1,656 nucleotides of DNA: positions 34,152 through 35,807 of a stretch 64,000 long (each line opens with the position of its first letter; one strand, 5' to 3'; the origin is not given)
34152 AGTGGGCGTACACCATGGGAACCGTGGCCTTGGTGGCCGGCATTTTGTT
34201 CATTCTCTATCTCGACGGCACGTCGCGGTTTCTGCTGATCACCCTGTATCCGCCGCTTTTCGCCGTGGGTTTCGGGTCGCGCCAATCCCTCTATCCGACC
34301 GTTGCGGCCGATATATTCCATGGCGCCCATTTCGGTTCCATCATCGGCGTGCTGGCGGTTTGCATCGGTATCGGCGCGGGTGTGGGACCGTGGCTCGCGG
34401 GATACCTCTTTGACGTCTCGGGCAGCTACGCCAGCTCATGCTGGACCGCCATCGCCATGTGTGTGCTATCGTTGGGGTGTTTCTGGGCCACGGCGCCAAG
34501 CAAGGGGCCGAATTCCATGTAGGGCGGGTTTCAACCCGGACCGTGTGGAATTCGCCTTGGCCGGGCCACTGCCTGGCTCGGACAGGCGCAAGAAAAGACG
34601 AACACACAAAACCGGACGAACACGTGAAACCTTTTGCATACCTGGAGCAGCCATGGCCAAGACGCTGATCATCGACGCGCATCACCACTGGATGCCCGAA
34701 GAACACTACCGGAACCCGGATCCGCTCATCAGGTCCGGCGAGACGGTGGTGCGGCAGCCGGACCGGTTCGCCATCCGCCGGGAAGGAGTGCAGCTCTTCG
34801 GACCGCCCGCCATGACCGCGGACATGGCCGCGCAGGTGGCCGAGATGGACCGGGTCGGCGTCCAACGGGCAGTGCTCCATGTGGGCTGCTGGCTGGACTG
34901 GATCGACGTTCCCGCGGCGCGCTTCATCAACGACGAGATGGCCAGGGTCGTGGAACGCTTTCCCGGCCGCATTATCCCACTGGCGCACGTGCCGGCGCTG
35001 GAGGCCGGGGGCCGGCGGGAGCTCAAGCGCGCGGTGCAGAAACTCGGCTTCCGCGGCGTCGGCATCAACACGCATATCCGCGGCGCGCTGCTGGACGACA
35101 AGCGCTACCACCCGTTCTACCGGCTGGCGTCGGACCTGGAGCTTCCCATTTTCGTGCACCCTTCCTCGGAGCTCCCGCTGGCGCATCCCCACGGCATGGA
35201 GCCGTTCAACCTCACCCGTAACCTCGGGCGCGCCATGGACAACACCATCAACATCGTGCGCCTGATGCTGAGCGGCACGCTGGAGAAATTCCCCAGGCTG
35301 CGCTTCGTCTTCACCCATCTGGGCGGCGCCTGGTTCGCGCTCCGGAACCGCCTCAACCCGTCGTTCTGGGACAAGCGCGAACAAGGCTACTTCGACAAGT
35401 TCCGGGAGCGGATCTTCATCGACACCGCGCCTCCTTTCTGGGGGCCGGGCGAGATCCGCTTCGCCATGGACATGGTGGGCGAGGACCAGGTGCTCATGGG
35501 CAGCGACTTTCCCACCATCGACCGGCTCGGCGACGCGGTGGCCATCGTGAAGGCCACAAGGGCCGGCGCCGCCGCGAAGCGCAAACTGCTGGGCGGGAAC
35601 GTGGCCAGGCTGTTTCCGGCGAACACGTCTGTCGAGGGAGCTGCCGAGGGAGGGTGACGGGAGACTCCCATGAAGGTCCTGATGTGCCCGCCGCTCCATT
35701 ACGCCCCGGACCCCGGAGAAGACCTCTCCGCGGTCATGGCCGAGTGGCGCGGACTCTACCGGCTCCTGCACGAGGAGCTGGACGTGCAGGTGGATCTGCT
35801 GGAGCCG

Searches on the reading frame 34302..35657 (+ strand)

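Call 53: search_protein_families(library=pfam, proteins=[window:34302-35657:+], max_evalue=0.001)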
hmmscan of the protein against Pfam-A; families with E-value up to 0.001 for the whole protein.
window:34302-35657:+ (451 aa): 1 family
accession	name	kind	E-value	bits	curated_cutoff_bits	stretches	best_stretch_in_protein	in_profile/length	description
PF04909.20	Amidohydro_2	-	1e-34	121.1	26.4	1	124-439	1-288/289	Amidohydrolase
